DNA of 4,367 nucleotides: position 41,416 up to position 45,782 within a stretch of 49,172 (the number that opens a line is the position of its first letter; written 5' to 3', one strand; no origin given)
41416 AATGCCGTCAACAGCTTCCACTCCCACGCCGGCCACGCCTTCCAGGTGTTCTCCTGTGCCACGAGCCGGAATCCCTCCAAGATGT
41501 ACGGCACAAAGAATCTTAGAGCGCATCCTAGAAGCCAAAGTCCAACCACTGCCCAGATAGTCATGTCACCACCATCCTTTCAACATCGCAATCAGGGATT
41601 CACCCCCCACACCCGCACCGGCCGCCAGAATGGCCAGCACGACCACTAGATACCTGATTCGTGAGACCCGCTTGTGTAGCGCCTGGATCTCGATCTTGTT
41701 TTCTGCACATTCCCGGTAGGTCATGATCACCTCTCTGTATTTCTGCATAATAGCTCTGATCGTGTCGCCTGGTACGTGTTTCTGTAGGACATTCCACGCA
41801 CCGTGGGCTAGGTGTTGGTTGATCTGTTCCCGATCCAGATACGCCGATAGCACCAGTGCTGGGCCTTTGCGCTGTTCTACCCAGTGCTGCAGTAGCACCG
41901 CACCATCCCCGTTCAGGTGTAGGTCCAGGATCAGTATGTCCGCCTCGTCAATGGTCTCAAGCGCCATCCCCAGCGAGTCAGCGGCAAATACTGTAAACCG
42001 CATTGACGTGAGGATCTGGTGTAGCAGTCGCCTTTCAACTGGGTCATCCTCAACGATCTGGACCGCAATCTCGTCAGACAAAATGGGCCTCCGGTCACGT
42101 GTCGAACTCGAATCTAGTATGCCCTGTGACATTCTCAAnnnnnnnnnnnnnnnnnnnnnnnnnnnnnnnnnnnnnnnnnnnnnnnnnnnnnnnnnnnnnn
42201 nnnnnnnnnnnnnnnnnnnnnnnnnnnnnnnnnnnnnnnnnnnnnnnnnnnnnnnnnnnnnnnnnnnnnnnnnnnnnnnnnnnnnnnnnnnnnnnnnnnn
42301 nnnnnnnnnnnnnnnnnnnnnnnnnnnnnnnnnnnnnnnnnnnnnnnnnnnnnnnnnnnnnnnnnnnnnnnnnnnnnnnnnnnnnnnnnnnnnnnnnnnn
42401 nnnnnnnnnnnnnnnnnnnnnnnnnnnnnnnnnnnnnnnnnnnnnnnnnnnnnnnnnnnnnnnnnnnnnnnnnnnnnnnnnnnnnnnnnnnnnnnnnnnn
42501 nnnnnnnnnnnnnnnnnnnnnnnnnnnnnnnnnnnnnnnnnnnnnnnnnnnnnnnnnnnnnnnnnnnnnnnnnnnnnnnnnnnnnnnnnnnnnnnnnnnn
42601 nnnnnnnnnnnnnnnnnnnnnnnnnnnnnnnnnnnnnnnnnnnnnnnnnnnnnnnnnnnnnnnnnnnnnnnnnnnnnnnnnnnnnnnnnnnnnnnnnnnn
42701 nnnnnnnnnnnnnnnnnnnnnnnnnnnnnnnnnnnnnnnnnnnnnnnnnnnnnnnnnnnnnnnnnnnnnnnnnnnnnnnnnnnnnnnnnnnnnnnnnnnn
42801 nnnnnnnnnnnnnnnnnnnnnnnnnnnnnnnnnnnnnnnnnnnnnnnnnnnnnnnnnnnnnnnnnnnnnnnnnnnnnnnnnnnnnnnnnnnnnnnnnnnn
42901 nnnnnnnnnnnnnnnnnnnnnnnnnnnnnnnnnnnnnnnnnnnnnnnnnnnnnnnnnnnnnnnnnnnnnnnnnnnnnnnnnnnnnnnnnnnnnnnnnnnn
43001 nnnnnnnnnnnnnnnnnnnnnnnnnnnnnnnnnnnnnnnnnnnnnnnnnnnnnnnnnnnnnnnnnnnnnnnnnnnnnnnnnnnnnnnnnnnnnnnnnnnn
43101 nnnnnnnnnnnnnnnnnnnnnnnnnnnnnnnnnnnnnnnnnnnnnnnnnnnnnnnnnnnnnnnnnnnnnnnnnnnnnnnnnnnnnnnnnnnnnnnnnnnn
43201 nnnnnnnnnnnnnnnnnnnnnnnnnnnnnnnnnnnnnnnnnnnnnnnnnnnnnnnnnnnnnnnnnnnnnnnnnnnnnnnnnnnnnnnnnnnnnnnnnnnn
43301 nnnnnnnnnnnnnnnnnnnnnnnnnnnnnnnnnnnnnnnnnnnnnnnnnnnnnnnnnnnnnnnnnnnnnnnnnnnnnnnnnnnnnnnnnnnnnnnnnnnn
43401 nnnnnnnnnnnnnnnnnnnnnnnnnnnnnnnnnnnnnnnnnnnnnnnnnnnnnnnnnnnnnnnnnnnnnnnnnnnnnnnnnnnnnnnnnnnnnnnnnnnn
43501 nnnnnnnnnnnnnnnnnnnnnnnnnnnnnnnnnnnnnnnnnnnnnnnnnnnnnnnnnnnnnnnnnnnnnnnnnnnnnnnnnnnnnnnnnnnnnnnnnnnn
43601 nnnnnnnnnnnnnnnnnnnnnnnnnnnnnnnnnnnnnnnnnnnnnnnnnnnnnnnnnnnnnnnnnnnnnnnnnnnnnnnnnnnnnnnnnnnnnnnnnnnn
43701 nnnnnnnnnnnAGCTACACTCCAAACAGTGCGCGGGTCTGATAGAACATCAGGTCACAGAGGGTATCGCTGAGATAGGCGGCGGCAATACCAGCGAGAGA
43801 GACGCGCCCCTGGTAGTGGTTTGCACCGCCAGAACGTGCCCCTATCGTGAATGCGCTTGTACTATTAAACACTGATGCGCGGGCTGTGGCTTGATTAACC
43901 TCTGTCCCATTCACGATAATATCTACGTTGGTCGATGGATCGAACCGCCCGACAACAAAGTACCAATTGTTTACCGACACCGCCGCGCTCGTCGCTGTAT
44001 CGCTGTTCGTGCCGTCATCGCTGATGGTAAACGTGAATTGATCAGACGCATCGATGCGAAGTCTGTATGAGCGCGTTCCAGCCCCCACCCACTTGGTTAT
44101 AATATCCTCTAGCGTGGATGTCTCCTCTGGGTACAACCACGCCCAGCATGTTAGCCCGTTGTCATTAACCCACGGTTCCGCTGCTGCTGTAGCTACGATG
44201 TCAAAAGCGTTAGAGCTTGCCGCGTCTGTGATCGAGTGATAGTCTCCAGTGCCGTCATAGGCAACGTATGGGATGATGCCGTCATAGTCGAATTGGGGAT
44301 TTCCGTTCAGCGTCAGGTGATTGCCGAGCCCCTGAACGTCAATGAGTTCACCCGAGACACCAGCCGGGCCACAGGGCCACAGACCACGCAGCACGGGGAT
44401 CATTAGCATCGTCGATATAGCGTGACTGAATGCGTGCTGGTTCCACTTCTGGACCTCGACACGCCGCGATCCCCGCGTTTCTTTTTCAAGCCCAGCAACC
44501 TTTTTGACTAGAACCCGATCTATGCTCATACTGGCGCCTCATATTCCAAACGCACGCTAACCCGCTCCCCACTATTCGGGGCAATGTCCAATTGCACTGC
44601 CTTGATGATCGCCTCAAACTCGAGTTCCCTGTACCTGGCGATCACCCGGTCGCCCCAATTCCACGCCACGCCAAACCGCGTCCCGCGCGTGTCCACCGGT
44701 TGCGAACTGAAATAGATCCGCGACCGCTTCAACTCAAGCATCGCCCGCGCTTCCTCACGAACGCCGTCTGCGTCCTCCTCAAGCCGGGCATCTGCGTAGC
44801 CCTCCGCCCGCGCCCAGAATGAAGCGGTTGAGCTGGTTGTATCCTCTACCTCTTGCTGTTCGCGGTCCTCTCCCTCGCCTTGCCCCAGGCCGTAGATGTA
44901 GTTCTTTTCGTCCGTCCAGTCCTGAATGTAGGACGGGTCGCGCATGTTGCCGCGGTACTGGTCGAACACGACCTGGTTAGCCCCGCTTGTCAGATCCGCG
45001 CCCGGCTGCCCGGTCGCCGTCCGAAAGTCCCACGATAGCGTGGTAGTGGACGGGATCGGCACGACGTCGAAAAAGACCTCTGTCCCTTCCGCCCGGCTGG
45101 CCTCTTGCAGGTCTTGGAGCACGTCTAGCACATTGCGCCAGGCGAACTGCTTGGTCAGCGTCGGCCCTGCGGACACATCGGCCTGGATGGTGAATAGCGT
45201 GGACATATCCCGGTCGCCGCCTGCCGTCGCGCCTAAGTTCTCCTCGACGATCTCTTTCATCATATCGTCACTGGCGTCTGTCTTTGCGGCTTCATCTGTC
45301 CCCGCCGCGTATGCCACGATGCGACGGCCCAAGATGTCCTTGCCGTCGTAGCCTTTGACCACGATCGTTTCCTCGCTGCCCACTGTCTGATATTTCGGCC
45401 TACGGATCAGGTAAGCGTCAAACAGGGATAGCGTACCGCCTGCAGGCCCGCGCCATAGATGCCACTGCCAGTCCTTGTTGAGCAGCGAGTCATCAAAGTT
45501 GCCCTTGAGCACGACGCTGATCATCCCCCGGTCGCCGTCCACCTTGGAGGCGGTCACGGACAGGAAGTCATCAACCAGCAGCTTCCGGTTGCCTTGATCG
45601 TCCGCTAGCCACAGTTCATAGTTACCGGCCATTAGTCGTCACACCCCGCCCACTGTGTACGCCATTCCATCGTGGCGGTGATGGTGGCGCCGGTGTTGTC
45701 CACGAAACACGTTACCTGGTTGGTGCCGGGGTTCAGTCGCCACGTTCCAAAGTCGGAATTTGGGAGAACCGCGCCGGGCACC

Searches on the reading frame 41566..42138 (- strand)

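Call 70: search_protein_families(library=phrogs, proteins=[window:41566-42138:-], max_evalue=0.001)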
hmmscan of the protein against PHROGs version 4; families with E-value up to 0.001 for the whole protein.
window:41566-42138:- (190 aa): 2 families
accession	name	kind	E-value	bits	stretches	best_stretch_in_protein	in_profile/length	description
phrog_5982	-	unknown function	2.1e-11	43.4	1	23-159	868-1009/1030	-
phrog_731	-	unknown function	2e-10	41.4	1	26-158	4-139/227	-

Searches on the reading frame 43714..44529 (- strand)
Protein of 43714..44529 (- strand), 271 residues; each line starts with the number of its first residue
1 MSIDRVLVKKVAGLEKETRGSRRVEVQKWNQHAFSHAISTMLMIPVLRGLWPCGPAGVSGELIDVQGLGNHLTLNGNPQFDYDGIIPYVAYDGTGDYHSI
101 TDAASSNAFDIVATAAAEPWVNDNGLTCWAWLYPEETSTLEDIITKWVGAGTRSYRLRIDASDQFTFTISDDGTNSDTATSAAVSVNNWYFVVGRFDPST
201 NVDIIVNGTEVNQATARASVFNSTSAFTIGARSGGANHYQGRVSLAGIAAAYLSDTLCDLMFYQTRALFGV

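Call 70: search_protein_families(library=phrogs, proteins=[window:43714-44529:-], max_evalue=0.001)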
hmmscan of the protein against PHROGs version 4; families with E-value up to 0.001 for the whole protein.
window:43714-44529:- (271 aa): 3 families
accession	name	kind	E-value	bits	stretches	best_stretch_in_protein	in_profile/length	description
phrog_8510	-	head and packaging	2.7e-08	33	1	101-243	726-878/1348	virion structural protein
phrog_18503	-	unknown function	5e-08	32.7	1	103-257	547-702/844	-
phrog_701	-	head and packaging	0.00083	16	1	115-243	4076-4200/6136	virion structural protein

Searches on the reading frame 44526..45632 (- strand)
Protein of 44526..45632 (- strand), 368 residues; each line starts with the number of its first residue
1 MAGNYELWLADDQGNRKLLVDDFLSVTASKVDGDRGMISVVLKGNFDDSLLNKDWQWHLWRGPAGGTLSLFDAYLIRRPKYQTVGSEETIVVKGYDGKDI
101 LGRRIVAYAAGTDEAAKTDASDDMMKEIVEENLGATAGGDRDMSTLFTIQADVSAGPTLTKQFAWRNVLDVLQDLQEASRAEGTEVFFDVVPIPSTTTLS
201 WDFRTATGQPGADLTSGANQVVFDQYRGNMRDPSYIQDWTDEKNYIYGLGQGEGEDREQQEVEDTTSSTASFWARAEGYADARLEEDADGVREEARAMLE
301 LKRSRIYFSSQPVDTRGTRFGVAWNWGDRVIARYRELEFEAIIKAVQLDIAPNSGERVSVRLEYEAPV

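Call 70: search_protein_families(library=phrogs, proteins=[window:44526-45632:-], max_evalue=0.001)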
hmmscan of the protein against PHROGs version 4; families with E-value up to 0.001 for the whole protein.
window:44526-45632:- (368 aa): 1 family
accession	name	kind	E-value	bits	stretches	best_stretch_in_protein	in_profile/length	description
phrog_538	-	tail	1.5e-24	87.6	1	82-363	99-374/684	minor tail protein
